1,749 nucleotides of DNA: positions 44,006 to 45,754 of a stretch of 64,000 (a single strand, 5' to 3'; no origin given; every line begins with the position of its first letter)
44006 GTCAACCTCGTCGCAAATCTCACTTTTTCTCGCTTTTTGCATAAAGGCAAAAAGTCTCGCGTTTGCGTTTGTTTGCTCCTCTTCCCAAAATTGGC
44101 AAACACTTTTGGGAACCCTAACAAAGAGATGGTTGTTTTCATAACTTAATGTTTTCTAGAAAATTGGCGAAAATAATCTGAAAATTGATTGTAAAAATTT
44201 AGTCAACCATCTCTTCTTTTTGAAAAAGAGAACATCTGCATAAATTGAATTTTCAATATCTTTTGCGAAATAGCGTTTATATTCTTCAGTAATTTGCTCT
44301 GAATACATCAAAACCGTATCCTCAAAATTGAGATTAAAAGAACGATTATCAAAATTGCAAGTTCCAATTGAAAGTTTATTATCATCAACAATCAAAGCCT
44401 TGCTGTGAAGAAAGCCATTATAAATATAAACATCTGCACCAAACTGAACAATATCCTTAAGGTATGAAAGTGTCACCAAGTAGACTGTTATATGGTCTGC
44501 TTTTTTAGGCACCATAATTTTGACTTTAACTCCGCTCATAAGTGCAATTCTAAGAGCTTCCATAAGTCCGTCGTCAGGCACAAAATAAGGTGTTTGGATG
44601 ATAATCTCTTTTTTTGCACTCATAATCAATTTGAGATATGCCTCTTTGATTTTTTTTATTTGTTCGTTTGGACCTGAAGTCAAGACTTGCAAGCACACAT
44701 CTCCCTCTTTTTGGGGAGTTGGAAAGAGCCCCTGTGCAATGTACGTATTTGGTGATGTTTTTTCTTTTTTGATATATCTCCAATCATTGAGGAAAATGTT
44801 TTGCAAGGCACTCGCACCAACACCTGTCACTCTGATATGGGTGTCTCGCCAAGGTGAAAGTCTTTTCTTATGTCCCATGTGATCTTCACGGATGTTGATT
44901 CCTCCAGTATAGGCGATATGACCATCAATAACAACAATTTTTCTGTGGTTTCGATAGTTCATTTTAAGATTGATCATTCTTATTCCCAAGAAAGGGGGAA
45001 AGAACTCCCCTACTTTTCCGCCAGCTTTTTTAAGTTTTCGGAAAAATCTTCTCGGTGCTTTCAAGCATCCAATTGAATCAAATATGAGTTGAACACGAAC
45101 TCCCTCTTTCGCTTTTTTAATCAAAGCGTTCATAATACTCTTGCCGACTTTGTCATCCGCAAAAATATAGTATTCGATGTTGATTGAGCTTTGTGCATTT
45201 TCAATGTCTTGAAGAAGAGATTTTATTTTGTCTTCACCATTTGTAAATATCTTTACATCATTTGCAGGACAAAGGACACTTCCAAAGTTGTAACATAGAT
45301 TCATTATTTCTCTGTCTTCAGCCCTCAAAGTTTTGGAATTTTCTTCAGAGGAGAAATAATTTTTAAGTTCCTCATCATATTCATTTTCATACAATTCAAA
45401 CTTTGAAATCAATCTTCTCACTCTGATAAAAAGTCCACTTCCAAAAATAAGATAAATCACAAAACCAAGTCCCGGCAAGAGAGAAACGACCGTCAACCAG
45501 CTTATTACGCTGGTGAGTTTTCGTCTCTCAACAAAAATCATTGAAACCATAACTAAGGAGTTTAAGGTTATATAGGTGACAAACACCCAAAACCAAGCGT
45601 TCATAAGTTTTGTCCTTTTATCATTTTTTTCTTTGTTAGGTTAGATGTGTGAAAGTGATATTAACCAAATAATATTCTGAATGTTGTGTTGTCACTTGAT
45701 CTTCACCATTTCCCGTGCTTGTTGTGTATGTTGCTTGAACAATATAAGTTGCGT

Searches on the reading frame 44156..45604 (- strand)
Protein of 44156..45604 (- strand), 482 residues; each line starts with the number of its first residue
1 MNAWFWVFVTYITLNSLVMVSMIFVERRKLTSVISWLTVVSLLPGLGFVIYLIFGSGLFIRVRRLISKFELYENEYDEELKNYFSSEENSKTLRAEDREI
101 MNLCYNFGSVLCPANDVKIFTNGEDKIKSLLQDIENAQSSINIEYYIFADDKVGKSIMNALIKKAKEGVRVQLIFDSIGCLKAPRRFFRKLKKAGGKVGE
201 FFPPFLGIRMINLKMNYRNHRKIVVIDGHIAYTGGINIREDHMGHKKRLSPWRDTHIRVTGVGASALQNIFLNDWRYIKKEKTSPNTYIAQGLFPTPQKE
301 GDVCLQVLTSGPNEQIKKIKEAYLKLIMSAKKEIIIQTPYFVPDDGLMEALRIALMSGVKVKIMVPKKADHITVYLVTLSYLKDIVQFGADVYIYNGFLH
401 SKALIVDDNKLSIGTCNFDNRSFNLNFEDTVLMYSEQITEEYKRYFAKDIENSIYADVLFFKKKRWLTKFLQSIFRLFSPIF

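Call 54: search_protein_families(library=pfam, proteins=[window:44156-45604:-], max_evalue=0.0001)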
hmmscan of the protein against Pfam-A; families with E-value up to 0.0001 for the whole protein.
window:44156-45604:- (482 aa): 3 families
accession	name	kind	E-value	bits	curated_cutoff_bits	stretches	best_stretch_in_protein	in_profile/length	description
PF13091.12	PLDc_2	-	8.1e-48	162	27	2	324-449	2-131/132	PLD-like domain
PF00614.28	PLDc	-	4e-13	49.2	21.9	1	215-238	1-24/28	Phospholipase D Active site motif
PF13396.11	PLDc_N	-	1.3e-05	25.5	23.3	1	14-55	2-41/42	Phospholipase_D-nuclease N-terminal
